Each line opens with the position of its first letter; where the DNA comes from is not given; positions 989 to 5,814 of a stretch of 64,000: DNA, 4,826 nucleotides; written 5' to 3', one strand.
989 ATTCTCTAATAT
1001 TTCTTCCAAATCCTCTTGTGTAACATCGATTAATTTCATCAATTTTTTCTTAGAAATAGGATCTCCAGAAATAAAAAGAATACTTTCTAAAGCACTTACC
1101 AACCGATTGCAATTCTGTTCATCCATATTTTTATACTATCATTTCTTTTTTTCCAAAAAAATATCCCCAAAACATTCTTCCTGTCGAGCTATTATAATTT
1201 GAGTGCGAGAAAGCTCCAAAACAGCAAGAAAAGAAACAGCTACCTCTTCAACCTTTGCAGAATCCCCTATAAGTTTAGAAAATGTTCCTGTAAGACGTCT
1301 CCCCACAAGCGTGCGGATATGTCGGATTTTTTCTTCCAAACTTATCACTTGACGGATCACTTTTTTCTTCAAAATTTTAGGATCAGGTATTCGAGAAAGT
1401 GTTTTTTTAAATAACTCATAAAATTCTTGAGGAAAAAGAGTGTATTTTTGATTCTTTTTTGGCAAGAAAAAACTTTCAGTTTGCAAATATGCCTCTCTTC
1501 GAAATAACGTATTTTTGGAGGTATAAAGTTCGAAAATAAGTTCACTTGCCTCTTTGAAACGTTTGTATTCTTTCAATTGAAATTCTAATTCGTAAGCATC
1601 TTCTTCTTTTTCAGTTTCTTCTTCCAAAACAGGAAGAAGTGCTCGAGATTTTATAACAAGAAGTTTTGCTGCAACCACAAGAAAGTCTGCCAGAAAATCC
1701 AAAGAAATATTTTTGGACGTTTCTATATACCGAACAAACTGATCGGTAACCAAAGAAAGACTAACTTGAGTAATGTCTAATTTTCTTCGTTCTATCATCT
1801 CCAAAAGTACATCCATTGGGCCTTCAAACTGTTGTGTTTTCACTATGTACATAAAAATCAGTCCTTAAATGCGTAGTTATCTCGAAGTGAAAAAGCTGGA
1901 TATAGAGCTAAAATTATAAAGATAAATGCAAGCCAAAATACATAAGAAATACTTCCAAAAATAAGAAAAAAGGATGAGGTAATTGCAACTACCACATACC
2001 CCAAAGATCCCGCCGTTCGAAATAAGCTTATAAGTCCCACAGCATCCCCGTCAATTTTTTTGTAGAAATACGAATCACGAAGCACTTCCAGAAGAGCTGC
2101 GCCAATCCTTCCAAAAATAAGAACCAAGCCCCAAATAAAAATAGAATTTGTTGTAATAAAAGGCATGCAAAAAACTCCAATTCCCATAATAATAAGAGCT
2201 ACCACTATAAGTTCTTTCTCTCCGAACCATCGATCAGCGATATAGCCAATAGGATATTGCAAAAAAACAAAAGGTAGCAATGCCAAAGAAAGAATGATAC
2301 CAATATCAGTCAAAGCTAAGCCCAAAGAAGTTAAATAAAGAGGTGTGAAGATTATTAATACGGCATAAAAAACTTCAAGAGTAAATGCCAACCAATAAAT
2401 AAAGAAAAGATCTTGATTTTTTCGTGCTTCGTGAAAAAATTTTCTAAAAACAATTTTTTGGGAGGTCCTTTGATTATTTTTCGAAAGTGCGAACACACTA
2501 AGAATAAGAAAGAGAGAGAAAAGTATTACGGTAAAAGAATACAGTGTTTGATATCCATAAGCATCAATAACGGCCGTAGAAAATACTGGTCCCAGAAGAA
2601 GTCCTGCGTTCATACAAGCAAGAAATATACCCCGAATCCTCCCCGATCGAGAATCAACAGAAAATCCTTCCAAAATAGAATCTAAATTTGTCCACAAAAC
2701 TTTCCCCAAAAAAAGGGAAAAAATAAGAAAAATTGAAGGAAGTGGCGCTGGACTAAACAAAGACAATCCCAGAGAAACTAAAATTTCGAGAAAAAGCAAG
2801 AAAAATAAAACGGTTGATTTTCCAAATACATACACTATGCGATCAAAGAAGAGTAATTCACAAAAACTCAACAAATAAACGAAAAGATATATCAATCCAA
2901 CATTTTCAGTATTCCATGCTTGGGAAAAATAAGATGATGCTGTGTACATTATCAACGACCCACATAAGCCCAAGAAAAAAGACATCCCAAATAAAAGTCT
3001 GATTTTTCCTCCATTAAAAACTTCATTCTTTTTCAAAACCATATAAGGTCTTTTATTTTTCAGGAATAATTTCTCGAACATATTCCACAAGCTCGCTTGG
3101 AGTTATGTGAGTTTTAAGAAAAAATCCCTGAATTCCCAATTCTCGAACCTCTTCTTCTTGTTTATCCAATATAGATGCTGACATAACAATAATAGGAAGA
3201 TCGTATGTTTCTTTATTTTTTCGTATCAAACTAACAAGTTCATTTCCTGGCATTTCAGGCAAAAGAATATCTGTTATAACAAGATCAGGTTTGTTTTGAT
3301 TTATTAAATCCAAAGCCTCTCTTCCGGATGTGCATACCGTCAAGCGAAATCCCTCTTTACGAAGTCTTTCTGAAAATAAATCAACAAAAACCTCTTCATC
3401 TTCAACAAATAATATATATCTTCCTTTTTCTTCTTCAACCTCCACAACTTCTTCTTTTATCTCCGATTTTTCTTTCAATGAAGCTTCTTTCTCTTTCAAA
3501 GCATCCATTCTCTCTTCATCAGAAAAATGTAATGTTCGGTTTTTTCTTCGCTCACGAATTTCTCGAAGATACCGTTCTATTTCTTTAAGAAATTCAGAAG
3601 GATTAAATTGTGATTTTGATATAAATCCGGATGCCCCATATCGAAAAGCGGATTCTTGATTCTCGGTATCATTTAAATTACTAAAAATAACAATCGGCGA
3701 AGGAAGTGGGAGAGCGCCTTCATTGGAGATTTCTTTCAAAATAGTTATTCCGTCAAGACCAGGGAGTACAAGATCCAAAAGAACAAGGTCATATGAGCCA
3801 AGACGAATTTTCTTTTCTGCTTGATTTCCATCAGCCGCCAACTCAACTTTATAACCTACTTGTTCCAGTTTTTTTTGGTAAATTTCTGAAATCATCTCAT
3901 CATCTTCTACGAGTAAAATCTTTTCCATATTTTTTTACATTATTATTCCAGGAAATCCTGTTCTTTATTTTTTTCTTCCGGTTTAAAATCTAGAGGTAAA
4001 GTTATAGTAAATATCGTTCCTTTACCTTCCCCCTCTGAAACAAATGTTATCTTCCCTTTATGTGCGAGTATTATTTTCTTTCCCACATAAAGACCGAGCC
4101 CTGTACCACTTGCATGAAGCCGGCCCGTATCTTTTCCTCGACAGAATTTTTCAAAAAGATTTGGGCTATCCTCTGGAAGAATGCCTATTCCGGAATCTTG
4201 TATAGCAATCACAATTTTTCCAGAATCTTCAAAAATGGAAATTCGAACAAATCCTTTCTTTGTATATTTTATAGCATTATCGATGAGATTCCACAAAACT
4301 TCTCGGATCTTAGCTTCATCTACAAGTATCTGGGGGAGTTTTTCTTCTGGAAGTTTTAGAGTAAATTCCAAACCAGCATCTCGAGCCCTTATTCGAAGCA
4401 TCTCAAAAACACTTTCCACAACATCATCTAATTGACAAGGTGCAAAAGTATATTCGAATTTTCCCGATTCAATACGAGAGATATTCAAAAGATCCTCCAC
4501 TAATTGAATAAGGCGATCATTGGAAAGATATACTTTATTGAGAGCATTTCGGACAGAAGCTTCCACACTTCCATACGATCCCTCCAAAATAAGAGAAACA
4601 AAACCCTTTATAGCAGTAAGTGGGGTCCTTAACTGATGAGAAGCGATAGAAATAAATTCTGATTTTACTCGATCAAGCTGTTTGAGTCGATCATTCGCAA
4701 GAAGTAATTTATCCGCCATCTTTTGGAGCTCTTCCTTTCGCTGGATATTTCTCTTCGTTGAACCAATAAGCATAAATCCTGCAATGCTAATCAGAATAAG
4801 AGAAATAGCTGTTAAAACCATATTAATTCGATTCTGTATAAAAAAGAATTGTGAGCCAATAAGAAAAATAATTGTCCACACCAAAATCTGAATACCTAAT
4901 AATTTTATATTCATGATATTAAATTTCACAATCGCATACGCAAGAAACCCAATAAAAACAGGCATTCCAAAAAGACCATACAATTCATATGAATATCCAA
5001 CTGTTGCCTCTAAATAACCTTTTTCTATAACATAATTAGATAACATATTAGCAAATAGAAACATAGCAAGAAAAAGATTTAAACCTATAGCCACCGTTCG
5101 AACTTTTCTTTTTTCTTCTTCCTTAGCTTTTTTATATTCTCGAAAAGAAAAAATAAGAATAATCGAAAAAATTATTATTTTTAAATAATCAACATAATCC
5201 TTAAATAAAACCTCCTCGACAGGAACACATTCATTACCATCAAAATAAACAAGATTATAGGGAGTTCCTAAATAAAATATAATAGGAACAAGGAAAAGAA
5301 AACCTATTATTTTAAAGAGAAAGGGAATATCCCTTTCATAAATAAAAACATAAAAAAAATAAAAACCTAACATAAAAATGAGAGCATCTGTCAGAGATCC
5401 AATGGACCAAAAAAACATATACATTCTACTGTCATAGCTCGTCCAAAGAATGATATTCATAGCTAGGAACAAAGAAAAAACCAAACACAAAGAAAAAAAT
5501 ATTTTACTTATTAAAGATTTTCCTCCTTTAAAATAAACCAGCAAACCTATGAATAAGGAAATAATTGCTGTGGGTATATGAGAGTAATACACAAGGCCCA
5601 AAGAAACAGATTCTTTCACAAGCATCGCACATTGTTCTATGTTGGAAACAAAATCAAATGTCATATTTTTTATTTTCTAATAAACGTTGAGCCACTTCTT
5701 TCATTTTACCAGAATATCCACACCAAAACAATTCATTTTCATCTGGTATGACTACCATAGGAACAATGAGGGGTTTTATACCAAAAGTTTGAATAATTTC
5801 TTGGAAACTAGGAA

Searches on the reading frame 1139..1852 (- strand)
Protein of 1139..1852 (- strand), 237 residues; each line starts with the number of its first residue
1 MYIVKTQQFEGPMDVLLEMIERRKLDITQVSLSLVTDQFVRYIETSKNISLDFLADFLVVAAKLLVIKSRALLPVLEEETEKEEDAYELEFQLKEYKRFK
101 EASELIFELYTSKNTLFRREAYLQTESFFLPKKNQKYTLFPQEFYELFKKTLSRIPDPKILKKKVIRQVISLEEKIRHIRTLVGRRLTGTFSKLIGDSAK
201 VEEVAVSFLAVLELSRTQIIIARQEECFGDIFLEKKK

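Call 79: search_protein_families(library=pfam, proteins=[window:1139-1852:-], max_evalue=0.001)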
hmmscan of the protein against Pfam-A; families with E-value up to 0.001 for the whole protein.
window:1139-1852:- (237 aa): 1 family
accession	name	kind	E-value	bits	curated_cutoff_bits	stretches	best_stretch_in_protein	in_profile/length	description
PF02616.19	SMC_ScpA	-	2.1e-27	97.1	24.6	1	19-232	1-228/232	Segregation and condensation protein ScpA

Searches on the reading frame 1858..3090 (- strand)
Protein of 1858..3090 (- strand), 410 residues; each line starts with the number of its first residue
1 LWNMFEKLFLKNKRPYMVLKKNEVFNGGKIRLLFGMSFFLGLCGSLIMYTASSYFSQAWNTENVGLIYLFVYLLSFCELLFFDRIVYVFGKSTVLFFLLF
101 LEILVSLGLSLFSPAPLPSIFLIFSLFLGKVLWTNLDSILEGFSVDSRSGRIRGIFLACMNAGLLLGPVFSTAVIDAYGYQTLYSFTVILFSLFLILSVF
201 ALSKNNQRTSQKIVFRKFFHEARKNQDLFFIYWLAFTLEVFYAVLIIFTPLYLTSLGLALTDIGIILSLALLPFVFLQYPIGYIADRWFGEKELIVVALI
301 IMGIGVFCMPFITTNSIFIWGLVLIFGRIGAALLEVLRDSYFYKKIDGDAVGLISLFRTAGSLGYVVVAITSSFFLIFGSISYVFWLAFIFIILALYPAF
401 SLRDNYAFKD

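Call 79: search_protein_families(library=pfam, proteins=[window:1858-3090:-], max_evalue=0.001)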
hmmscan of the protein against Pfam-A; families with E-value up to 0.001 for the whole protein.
window:1858-3090:- (410 aa): 2 families
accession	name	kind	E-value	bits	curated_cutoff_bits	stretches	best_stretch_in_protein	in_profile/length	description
PF07690.21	MFS_1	-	2e-30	106.3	33.4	2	33-328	1-306/347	Major Facilitator Superfamily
PF12832.13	MFS_1_like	-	3.7e-05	23.4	25.2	1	233-400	3-173/373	MFS_1 like family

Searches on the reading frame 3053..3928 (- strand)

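Call 79: search_protein_families(library=pfam, proteins=[window:3053-3928:-], max_evalue=0.001)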
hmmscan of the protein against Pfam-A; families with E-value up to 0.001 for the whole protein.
window:3053-3928:- (291 aa): 2 families
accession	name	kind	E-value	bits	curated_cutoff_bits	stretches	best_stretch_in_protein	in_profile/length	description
PF00072.30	Response_reg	-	3.2e-46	156.5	30.2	2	4-117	1-110/111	Response regulator receiver domain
PF23198.2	PDE8A_N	-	2.6e-05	24.6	29.6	0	172-268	13-110/147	PDE8A-like, N-terminal domain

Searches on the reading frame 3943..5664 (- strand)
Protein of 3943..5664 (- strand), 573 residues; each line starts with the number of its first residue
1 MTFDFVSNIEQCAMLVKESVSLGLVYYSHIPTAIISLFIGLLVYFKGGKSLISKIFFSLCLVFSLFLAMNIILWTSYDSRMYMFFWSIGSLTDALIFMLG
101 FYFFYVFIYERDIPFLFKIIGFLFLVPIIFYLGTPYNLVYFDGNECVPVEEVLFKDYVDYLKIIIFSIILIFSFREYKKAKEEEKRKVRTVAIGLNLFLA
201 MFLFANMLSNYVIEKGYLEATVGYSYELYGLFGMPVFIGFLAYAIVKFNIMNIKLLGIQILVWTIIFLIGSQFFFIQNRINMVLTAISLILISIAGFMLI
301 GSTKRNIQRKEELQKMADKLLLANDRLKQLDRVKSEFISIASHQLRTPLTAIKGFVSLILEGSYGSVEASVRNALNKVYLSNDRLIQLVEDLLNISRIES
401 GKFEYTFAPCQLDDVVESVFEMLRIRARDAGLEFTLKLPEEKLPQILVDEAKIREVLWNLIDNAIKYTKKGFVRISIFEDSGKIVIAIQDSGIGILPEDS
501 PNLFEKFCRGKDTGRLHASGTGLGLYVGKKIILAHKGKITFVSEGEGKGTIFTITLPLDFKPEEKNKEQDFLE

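Call 17: search_protein_families(library=pfam, proteins=[window:3943-5664:-], max_evalue=0.01)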
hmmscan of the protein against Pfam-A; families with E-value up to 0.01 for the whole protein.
window:3943-5664:- (573 aa): 2 families
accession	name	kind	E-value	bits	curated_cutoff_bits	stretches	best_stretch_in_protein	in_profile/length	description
PF02518.31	HATPase_c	-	2.3e-25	89.6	26.4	1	449-559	2-110/111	Histidine kinase-, DNA gyrase B-, and HSP90-like ATPase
PF00512.31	HisKA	-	2.2e-17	63.3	26.9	1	334-401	2-66/66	His Kinase A (phospho-acceptor) domain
